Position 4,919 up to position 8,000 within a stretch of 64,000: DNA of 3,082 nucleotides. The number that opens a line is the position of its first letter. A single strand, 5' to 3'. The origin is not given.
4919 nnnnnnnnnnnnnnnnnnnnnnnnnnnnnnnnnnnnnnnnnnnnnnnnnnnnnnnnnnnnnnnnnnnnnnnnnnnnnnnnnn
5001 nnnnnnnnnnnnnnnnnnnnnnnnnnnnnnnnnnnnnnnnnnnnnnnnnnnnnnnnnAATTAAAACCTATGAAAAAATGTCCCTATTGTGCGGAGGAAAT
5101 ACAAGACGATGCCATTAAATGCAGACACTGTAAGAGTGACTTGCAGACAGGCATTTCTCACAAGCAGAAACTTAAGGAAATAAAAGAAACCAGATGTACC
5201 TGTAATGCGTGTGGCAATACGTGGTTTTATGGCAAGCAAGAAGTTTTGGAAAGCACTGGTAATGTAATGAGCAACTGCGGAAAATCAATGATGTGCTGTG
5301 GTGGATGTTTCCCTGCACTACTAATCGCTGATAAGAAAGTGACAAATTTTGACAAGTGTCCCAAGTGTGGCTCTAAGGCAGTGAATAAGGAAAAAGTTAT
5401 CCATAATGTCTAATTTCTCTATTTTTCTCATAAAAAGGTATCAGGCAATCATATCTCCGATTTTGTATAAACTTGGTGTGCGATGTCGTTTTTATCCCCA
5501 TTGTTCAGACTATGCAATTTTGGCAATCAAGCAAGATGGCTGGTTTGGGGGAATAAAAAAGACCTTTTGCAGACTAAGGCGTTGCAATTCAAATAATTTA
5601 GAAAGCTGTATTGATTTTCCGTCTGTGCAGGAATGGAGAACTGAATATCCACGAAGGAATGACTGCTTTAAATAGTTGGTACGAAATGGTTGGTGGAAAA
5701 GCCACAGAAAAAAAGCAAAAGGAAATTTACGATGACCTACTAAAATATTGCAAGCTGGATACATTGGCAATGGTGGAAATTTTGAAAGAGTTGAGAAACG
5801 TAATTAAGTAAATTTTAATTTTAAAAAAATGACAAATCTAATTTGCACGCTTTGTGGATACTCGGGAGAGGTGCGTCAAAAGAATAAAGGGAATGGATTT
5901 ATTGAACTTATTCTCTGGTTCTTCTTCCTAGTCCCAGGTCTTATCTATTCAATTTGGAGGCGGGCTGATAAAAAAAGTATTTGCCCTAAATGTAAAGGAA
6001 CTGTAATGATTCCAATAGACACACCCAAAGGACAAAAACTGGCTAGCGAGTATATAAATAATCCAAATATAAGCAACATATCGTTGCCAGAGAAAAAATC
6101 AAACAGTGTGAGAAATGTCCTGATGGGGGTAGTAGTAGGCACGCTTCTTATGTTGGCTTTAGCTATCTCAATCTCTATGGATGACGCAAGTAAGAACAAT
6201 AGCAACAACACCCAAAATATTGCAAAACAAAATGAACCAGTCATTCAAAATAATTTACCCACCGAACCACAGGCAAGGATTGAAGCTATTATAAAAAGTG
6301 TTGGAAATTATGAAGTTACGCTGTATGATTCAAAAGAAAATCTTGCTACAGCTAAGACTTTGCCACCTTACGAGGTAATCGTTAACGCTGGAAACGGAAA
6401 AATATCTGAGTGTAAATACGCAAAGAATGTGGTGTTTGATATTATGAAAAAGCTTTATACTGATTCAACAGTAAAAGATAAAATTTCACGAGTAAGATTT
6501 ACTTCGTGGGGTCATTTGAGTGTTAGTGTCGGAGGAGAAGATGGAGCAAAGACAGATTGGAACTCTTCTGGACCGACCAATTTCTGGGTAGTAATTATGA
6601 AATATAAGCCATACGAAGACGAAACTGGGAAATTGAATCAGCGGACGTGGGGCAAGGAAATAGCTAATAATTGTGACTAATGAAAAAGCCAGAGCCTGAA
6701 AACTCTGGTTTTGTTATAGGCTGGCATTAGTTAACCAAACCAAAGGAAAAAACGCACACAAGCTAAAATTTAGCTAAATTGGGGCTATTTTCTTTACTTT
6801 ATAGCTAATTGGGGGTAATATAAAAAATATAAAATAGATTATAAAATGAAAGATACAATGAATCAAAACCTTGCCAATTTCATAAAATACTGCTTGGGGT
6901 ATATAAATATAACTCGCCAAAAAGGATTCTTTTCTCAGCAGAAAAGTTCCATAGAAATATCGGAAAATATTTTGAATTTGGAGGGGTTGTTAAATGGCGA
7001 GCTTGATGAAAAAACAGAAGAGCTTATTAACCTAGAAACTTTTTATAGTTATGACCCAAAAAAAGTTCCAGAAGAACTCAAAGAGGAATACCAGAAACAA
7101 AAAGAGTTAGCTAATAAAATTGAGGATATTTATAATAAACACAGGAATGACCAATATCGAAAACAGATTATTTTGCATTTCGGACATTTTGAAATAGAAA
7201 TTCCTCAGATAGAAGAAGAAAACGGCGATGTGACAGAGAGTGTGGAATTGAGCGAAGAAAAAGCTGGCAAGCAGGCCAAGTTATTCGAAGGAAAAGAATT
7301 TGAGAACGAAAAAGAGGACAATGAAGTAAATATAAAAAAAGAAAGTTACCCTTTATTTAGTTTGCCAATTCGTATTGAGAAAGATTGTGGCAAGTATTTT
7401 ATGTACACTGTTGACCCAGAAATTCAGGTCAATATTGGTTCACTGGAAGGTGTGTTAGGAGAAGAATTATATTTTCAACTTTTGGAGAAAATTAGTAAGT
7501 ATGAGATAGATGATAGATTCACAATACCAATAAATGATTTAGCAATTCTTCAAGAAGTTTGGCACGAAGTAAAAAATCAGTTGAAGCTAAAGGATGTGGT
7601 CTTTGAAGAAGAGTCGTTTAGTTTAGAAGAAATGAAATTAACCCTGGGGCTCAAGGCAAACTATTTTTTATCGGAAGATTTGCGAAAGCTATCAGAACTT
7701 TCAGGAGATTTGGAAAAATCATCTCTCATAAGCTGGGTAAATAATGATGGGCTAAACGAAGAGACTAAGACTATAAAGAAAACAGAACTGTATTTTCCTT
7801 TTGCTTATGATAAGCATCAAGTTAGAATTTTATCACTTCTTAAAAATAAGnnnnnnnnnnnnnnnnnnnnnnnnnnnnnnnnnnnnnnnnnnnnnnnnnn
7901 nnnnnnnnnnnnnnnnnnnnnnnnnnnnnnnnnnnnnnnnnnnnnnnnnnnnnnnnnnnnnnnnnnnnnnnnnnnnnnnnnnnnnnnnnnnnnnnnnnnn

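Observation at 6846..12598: Large Upf1-like helicase with a Vsr-like nuclease domain paired with an OLD-family ATPase-Toprim nuclease: possible new two-gene defence arrangement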

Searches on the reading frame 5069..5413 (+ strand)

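Call 3: search_protein_families(library=pfam, proteins=[window:5069-5413:+], max_evalue=0.01)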
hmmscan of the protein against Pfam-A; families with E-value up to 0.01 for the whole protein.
window:5069-5413:+ (114 aa): 4 families
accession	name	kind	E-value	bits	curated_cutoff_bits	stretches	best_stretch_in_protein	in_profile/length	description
PF13248.11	Zn_ribbon_3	-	7.6e-06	25.7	27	1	1-21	2-22/26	zinc-ribbon domain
PF13240.11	Zn_Ribbon_1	-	0.00047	20.3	25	1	3-21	1-19/23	zinc-ribbon domain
PF12773.13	DZR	-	0.0049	17.4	27.3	0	4-102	1-32/45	Double zinc ribbon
PF24029.1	DUF7340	-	0.0089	16.2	27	0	4-53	9-49/62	Domain of unknown function (DUF7340)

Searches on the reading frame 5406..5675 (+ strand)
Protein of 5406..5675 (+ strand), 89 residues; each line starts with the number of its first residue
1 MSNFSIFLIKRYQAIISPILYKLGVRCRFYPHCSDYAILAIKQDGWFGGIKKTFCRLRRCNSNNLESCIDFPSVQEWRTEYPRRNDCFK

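Call 3: search_protein_families(library=pfam, proteins=[window:5406-5675:+], max_evalue=0.01)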
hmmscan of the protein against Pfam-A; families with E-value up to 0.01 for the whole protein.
window:5406-5675:+ (89 aa): 1 family
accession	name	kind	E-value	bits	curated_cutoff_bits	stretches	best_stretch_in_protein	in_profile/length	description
PF01809.23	YidD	-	5.3e-17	61.8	27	1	4-62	3-58/67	Putative membrane protein insertion efficiency factor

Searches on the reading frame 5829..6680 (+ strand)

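Call 3: search_protein_families(library=pfam, proteins=[window:5829-6680:+], max_evalue=0.01)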
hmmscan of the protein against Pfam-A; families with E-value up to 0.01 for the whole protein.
window:5829-6680:+ (283 aa): 2 families
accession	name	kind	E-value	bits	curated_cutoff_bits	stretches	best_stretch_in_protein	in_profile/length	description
PF15345.11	TMEM51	-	0.00061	20.1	25.5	1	82-192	51-165/237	Transmembrane protein 51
PF14569.12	zf-UDP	-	0.0068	16.9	27.1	0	3-59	8-60/78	Zinc-binding RING-finger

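Call 4: search_protein_families(library=padloc, proteins=[window:5829-6680:+], max_evalue=0.01)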
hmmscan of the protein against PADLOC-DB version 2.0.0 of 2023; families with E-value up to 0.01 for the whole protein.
window:5829-6680:+ (283 aa): 0 families

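Call 6: search_protein_families(library=ncbifam, proteins=[window:5829-6680:+], max_evalue=0.001)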
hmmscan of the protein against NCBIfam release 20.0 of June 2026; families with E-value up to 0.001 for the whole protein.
window:5829-6680:+ (283 aa): 0 families

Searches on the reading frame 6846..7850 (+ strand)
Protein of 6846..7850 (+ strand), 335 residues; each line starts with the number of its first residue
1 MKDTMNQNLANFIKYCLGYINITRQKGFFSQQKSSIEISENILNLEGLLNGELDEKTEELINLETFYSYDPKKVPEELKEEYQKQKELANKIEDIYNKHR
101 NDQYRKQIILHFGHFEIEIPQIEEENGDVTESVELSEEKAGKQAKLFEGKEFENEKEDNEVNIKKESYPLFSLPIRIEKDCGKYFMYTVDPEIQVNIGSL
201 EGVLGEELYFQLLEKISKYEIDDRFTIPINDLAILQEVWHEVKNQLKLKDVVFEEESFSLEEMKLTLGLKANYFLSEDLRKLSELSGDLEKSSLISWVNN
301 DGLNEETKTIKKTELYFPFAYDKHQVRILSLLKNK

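Call 66: predict_structure(alignment_id=A5)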
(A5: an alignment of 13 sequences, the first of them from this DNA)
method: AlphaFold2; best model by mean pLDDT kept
length: 335 residues; sequences in the alignment: 13
mean_pLDDT: 63.4   pTM: 0.62
mean pLDDT of the five models: 63.4, 61.8, 60.5, 59.3, 52.6
residues with pLDDT >= 90: 4; 70-90: 157; 50-70: 77; < 50: 97
segments of 3 or more residues with pLDDT < 50: 52-55, 123-160, 223-225, 292-335
pLDDT, mean of each block of 10 residues (from residue 1): 51 56 60 77 75 56 84 89 87 80 76 81 36 34 34 32 72 83 78 73 75 75 54 83 82 77 81 51 54 48 40 35 41 31
secondary structure, 60 per line:
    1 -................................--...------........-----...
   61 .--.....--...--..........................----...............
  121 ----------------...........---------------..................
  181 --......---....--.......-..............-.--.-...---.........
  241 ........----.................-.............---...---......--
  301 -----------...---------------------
elements in order: H2-33 E36-38 H45-52 E58-61 H64-68 H76-101 E106-120 H137-147 E163-180 E183-188 E192-195 H198-204 H206-219 E226-228 H232-248 E253-269 H271-283 H293-298
